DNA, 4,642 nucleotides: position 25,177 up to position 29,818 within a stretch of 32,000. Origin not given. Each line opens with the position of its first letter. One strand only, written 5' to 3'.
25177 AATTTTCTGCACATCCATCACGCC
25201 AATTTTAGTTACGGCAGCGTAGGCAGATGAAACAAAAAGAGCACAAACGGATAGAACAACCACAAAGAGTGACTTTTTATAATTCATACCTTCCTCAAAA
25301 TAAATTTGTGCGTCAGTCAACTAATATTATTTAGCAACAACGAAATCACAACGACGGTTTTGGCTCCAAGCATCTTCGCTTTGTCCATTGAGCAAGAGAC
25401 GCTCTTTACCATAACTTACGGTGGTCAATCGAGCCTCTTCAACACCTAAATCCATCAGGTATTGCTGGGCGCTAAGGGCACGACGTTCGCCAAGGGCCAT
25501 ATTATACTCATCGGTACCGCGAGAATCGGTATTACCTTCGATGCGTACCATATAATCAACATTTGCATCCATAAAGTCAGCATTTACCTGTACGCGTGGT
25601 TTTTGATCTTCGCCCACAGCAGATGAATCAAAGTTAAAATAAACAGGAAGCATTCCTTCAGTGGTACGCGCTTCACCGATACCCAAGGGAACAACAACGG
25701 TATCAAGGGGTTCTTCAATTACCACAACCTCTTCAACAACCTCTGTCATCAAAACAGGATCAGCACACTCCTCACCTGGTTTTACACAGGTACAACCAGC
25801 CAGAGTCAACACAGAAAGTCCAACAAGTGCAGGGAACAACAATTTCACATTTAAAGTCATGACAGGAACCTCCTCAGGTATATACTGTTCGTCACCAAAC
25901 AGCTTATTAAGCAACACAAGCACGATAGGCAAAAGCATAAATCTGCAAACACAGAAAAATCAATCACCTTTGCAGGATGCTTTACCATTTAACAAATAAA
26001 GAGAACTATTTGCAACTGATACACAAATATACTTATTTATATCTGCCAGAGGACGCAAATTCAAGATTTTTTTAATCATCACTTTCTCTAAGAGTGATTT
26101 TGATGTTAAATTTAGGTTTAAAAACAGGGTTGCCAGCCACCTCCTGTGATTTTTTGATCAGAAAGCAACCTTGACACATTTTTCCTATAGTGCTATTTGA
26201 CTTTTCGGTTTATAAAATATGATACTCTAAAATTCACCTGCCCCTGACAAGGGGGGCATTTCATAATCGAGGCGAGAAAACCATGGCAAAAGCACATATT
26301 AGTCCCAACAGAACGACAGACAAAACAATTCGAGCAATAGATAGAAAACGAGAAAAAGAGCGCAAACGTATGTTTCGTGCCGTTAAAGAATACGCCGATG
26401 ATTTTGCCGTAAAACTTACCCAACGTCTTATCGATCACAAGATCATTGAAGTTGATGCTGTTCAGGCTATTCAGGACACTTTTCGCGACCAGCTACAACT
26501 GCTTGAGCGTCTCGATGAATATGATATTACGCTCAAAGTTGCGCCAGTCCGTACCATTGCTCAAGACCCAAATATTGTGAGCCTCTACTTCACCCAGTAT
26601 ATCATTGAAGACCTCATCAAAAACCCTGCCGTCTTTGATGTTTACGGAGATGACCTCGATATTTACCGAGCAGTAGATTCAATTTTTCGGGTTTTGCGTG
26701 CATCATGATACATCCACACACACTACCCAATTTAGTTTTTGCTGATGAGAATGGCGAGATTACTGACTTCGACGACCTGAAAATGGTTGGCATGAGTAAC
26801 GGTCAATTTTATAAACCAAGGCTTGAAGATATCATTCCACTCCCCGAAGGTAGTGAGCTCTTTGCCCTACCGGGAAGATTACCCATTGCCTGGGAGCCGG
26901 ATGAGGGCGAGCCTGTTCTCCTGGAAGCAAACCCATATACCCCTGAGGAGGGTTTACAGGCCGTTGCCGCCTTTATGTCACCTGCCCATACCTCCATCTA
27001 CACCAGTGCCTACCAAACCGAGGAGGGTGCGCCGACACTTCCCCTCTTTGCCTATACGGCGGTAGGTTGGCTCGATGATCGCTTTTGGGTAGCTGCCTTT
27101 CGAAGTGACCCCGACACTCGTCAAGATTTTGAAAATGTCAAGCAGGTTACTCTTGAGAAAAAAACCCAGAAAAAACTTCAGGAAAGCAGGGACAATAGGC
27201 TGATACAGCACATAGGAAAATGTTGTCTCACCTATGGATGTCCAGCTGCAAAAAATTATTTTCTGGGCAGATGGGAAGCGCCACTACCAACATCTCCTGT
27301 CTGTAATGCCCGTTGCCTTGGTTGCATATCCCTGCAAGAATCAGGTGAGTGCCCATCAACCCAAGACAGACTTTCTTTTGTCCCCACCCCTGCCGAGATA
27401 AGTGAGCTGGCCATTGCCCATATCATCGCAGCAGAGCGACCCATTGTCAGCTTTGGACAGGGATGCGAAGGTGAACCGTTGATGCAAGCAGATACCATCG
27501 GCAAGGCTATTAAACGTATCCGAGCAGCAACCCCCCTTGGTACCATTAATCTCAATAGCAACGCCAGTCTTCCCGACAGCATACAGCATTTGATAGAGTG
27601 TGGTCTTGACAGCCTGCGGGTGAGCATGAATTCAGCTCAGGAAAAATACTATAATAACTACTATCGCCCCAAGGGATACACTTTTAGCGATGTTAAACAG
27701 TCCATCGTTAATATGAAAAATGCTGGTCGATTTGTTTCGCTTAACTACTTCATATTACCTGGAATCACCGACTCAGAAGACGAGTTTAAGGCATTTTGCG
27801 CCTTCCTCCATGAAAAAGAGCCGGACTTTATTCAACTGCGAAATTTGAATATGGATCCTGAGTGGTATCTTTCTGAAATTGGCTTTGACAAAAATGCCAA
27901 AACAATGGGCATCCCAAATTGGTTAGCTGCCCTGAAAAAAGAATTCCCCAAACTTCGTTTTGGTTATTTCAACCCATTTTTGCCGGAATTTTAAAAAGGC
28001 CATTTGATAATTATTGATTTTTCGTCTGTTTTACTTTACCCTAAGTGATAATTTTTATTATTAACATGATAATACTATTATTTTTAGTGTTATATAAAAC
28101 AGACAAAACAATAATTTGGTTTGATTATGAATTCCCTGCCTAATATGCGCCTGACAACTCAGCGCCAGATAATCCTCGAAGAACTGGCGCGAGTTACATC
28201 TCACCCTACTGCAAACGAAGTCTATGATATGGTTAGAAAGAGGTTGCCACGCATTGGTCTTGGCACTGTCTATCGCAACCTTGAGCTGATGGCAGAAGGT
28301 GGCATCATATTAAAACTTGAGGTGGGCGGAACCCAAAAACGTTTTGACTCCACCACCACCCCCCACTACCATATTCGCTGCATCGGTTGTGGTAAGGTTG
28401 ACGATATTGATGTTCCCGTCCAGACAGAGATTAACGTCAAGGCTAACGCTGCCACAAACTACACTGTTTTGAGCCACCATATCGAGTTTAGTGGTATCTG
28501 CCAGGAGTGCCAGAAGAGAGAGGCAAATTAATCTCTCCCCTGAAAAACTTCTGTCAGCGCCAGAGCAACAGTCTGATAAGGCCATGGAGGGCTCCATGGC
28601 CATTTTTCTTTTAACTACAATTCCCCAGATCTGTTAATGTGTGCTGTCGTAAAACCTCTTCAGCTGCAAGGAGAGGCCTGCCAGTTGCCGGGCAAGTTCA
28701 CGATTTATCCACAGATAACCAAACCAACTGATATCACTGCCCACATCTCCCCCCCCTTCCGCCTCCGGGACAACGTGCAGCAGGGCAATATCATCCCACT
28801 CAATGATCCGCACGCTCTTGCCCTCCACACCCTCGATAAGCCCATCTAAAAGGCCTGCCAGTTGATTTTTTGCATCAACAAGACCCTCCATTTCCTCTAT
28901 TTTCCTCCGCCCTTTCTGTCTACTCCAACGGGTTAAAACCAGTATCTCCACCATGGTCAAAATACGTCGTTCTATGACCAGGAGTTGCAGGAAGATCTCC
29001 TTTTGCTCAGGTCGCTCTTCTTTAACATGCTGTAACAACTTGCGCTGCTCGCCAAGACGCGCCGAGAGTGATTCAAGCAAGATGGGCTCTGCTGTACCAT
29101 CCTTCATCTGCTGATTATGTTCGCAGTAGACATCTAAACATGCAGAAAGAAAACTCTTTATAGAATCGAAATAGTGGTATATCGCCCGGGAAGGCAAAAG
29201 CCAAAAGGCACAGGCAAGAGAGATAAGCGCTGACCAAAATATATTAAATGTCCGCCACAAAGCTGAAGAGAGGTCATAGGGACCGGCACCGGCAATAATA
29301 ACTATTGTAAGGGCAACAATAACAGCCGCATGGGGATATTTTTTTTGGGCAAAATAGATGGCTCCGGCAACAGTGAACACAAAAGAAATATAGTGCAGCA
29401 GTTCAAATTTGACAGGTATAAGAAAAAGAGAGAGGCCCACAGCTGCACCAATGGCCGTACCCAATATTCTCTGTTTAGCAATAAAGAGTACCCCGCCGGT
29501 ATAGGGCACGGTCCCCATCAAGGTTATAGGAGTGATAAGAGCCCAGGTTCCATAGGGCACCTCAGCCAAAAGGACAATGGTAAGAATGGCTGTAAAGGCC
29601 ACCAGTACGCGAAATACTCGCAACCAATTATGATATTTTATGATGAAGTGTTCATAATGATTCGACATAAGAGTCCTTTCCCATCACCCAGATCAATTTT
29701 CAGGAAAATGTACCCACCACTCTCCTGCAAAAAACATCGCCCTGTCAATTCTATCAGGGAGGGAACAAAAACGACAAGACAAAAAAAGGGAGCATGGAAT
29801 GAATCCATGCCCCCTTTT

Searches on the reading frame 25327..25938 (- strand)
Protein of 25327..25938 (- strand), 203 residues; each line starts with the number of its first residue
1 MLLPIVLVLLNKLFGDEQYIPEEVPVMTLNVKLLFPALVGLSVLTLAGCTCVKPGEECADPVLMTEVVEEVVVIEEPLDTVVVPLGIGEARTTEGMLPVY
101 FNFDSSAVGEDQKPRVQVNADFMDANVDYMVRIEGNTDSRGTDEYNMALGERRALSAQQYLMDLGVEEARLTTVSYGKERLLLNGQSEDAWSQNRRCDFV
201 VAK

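Call 27: search_protein_families(library=pfam, proteins=[window:25327-25938:-])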
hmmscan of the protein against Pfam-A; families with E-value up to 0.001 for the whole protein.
window:25327-25938:- (203 aa): 1 family
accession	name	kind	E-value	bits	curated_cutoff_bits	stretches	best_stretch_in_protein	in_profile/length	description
PF00691.25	OmpA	-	1.4e-16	61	27.2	1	100-195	1-98/98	OmpA family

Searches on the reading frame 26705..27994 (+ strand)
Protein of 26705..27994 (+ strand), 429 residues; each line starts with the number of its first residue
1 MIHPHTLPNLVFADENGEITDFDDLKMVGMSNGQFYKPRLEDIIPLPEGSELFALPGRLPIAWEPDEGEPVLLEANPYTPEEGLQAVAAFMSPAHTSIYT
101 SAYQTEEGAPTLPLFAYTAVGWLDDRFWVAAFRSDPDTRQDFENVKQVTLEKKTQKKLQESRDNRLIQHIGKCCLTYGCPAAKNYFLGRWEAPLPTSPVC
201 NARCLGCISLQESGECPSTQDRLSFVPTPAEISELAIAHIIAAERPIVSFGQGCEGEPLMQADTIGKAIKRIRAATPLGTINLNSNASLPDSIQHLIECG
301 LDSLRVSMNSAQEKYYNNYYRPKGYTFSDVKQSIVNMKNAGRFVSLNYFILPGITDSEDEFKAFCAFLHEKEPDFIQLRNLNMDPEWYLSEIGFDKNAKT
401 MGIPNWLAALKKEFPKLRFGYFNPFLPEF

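Call 27: search_protein_families(library=pfam, proteins=[window:26705-27994:+])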
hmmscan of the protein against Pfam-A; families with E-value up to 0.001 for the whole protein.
window:26705-27994:+ (429 aa): 1 family
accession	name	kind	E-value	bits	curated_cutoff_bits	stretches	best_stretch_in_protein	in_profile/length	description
PF04055.27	Radical_SAM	-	1.1e-15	58.7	29.5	1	195-361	2-162/166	Radical SAM superfamily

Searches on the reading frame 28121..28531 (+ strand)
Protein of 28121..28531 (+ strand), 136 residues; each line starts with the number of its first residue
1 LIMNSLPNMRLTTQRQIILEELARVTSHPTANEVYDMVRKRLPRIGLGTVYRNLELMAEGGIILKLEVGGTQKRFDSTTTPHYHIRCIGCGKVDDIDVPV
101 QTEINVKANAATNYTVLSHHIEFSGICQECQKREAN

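Call 28: search_protein_families(library=pfam, proteins=[window:28121-28531:+], max_evalue=0.01)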
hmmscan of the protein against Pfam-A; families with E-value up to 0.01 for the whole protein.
window:28121-28531:+ (136 aa): 1 family
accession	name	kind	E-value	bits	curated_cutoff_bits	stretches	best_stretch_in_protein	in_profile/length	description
PF01475.25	FUR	-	1.6e-29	102.9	23.1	1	8-123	3-120/121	Ferric uptake regulator family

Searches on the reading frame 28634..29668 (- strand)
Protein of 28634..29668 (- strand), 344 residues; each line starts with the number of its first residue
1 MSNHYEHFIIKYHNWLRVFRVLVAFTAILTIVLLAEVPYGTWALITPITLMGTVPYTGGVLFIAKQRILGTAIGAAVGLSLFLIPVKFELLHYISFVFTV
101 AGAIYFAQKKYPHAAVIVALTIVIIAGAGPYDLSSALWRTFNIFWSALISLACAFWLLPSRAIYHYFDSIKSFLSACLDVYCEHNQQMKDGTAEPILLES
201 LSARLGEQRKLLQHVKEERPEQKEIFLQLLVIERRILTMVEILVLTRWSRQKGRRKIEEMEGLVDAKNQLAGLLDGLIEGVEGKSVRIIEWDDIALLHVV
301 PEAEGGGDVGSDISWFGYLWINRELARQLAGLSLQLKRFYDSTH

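Call 27: search_protein_families(library=pfam, proteins=[window:28634-29668:-])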
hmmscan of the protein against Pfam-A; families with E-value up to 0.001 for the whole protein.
window:28634-29668:- (344 aa): 2 families
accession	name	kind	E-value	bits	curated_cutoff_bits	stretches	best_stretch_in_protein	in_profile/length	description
PF13515.12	FUSC_2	-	8.1e-14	52.3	25.6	1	30-152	4-125/126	Fusaric acid resistance protein-like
PF04632.18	FUSC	-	2.2e-05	23.7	30.9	1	15-265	2-258/660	Fusaric acid resistance protein family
